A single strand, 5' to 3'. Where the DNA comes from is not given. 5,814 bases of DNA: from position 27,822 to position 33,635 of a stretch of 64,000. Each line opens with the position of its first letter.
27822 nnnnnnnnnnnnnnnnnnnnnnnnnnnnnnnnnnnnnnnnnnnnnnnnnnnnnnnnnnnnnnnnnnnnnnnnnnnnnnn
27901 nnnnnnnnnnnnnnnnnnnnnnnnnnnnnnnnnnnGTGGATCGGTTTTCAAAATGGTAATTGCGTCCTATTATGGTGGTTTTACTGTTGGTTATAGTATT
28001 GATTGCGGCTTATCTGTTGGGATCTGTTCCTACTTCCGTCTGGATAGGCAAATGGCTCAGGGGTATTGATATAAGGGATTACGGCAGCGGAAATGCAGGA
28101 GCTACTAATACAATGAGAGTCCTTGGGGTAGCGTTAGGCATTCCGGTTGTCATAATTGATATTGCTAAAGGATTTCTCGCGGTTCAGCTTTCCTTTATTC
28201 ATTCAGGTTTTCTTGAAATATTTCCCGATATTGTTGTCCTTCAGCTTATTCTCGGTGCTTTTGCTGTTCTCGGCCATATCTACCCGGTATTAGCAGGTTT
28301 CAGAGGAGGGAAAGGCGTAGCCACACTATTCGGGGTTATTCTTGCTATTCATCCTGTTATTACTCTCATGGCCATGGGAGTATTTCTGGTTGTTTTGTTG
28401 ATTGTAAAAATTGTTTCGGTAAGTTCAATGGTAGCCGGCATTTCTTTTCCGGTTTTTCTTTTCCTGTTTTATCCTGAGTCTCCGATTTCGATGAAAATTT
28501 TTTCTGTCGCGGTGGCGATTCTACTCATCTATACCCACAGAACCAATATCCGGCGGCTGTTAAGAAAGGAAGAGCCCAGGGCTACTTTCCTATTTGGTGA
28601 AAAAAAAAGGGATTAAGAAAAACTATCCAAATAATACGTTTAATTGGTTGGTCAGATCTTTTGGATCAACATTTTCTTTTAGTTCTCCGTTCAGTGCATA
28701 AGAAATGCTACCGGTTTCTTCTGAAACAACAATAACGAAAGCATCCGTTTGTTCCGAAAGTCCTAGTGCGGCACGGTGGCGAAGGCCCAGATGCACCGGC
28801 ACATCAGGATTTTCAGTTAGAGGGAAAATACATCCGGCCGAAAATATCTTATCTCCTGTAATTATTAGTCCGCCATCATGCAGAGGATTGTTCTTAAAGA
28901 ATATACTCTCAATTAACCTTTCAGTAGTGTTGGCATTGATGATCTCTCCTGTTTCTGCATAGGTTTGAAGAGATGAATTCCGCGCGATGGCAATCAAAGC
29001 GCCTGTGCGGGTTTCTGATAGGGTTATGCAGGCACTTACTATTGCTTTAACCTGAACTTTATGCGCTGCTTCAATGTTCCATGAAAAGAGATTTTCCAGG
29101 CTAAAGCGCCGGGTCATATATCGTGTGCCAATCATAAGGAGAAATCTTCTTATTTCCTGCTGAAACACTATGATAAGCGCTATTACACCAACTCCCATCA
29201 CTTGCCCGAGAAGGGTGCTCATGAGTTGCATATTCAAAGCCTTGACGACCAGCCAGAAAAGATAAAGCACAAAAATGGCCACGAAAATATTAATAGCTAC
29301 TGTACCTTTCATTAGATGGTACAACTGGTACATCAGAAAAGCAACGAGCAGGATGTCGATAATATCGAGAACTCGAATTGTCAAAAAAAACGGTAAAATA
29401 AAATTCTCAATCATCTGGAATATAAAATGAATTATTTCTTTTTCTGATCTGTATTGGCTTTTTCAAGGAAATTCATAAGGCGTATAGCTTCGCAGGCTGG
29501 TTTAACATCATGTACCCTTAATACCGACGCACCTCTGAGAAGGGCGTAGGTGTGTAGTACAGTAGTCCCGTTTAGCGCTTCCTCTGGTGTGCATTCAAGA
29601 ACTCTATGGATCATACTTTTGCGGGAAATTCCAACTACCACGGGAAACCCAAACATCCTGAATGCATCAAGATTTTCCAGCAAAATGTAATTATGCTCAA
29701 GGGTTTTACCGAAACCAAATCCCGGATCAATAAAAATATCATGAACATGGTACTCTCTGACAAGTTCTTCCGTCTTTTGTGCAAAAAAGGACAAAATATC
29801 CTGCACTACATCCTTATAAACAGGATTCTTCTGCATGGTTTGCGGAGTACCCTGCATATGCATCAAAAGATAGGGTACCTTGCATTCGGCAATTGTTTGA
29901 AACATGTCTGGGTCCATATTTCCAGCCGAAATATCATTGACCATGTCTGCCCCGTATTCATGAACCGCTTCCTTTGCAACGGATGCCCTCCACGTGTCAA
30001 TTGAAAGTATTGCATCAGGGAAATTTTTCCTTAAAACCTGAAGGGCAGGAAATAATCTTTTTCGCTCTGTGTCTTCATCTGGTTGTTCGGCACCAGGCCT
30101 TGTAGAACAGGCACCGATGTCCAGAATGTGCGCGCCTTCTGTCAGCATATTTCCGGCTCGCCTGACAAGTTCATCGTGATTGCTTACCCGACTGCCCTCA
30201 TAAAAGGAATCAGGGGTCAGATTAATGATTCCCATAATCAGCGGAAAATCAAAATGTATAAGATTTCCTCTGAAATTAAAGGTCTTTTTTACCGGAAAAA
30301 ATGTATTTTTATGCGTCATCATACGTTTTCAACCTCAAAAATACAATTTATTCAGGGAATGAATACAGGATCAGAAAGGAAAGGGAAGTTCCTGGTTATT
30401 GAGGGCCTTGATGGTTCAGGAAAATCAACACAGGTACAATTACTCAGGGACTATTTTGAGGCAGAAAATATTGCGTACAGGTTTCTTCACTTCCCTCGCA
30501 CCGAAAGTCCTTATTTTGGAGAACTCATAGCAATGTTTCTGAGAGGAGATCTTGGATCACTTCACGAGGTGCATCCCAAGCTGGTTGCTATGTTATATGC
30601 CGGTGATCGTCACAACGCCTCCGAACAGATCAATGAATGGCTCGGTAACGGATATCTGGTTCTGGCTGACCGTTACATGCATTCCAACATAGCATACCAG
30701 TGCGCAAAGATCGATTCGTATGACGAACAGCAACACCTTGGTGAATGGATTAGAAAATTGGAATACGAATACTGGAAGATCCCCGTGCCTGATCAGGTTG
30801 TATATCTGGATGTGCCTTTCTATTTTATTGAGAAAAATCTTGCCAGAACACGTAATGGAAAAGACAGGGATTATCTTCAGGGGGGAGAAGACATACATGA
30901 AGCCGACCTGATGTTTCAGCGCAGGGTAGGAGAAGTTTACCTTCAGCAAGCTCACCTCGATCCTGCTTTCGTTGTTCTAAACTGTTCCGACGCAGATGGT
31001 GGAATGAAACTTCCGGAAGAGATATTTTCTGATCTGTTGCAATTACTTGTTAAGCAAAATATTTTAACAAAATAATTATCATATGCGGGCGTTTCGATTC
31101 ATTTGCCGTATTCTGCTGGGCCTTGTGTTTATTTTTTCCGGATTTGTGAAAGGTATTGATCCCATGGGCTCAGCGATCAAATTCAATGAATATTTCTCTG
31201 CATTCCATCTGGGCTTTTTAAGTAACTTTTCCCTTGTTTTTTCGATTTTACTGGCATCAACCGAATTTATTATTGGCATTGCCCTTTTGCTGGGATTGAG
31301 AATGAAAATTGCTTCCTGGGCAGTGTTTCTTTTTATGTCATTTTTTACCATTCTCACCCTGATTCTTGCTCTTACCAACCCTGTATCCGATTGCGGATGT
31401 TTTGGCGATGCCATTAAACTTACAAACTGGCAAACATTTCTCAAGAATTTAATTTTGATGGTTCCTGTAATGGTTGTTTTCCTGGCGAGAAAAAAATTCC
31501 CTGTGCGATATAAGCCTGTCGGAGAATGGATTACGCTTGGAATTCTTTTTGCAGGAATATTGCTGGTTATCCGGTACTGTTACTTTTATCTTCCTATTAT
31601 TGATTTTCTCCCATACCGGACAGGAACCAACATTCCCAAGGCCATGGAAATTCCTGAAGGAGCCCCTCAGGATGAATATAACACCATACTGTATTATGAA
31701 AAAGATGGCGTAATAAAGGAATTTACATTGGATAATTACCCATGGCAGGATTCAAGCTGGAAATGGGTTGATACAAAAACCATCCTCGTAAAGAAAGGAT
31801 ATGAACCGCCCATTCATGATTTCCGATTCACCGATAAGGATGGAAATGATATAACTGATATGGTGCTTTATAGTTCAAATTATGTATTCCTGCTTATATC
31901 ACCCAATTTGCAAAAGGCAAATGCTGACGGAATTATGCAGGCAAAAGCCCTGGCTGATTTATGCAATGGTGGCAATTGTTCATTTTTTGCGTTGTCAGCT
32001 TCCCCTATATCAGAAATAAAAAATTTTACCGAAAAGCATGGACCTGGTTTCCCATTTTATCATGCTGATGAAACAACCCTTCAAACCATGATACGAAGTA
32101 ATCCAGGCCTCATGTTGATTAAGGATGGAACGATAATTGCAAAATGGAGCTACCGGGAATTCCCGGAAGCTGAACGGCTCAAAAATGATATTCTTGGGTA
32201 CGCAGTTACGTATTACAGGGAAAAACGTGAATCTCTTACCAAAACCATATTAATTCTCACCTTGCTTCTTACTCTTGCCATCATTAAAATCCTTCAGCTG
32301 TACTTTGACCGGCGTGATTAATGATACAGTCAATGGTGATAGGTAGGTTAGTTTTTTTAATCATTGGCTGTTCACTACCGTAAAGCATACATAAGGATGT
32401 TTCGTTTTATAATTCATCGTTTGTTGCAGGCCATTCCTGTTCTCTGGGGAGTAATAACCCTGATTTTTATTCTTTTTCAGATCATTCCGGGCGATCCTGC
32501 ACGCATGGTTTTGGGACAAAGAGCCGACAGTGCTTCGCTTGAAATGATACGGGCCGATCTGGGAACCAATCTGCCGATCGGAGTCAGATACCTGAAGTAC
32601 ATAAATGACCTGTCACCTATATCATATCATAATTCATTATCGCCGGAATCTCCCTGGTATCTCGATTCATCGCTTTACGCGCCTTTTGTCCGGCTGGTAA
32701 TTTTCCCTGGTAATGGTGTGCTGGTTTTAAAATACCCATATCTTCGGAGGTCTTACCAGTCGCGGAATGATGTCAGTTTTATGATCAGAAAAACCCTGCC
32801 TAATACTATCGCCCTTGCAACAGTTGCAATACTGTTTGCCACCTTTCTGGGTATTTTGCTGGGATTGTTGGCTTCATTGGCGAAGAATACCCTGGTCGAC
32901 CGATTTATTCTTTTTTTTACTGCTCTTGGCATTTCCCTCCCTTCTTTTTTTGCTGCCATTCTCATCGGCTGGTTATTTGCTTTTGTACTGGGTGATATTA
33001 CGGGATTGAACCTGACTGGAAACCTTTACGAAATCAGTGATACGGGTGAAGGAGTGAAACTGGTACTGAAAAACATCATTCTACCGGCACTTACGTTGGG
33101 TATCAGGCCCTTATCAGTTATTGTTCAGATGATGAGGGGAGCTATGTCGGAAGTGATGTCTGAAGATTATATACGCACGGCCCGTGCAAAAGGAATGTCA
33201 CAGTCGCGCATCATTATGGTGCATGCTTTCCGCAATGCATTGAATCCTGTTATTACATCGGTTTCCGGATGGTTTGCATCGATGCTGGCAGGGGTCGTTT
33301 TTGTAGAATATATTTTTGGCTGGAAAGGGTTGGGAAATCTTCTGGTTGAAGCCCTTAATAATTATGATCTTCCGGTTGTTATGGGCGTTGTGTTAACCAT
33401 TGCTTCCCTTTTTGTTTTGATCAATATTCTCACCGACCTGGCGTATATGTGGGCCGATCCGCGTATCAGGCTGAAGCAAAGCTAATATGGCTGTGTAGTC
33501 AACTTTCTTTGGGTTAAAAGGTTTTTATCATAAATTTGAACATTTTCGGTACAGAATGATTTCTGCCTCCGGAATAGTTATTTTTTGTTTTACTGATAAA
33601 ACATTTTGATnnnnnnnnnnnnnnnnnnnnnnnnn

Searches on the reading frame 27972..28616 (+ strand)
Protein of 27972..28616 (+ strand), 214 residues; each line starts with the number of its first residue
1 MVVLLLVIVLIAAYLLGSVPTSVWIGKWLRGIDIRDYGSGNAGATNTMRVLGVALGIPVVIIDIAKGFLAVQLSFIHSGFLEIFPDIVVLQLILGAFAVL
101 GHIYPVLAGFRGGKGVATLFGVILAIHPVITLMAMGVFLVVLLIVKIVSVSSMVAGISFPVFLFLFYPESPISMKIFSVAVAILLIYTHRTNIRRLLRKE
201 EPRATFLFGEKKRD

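Call 81: search_protein_families(library=pfam, max_evalue=0.000001, proteins=[window:27972-28616:+])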
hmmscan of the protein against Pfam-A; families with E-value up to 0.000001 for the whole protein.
window:27972-28616:+ (214 aa): 1 family
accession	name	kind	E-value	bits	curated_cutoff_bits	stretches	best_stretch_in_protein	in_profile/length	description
PF02660.20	G3P_acyltransf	-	5.8e-54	183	24.1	1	12-196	1-164/164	Glycerol-3-phosphate acyltransferase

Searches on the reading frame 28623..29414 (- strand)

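Call 81: search_protein_families(library=pfam, max_evalue=0.000001, proteins=[window:28623-29414:-])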
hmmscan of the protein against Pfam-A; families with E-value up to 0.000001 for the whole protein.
window:28623-29414:- (263 aa): 2 families
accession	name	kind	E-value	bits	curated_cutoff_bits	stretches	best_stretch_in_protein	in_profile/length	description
PF02457.21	DAC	-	5.4e-40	136.1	27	1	127-244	2-118/119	DisA bacterial checkpoint controller nucleotide-binding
PF19293.4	CdaA_N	-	1.2e-18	67.5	23.8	1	10-88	2-81/81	CdaA N-terminal transmembrane domain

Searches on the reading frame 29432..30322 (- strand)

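Call 81: search_protein_families(library=pfam, max_evalue=0.000001, proteins=[window:29432-30322:-])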
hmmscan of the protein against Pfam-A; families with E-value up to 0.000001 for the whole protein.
window:29432-30322:- (296 aa): 1 family
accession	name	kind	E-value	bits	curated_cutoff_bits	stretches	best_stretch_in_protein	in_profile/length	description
PF00809.28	Pterin_bind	-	2.2e-76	257.2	25.5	1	30-271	1-244/244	Pterin binding enzyme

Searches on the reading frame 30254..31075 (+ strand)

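Call 81: search_protein_families(library=pfam, max_evalue=0.000001, proteins=[window:30254-31075:+])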
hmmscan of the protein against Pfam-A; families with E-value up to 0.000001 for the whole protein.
window:30254-31075:+ (273 aa): 1 family
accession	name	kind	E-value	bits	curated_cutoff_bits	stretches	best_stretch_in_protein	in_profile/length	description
PF02223.23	Thymidylate_kin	-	2.8e-22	79.8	27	1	49-244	1-174/185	Thymidylate kinase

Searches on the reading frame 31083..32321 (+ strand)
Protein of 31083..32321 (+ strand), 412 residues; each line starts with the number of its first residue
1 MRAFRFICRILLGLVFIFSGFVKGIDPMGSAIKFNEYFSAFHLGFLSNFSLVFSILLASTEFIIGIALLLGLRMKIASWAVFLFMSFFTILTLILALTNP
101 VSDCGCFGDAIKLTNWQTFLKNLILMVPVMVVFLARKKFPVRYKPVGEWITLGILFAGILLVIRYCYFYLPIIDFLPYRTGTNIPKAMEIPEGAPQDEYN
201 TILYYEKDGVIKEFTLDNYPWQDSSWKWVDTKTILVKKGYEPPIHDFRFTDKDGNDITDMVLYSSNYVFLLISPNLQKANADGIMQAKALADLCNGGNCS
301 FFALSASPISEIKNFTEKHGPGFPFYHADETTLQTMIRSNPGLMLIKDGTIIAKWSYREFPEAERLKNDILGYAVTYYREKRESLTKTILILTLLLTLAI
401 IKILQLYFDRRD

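Call 81: search_protein_families(library=pfam, max_evalue=0.000001, proteins=[window:31083-32321:+])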
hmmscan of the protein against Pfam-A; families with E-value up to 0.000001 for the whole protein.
window:31083-32321:+ (412 aa): 2 families
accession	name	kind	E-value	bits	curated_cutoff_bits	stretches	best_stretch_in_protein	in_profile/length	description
PF07291.16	MauE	-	7.1e-19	68.8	27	1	2-134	2-127/128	Methylamine utilisation protein MauE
PF07681.17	DoxX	-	6.6e-07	30.3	23.6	0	6-91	3-82/85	DoxX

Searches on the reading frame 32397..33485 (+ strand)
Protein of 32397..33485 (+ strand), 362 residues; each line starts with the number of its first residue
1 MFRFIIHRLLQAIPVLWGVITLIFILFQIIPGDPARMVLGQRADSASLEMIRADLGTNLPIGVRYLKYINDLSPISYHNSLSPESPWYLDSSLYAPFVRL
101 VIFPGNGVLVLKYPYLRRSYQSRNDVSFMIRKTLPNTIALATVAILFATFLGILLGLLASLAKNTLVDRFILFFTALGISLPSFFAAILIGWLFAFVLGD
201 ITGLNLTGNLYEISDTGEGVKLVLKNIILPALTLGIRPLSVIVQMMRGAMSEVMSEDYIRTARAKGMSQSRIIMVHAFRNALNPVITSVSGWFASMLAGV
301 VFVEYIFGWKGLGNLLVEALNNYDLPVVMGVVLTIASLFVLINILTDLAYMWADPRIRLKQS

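Call 81: search_protein_families(library=pfam, max_evalue=0.000001, proteins=[window:32397-33485:+])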
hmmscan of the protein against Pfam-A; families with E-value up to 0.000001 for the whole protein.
window:32397-33485:+ (362 aa): 2 families
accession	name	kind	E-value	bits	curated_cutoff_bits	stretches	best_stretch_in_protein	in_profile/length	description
PF00528.27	BPD_transp_1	-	5.9e-34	117.8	26.4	1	152-358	1-183/184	Binding-protein-dependent transport system inner membrane component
PF19300.4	BPD_transp_1_N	-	7.8e-16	58.7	23.8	1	1-72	1-72/114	Binding-prot-dependent transport system membrane comp, N-term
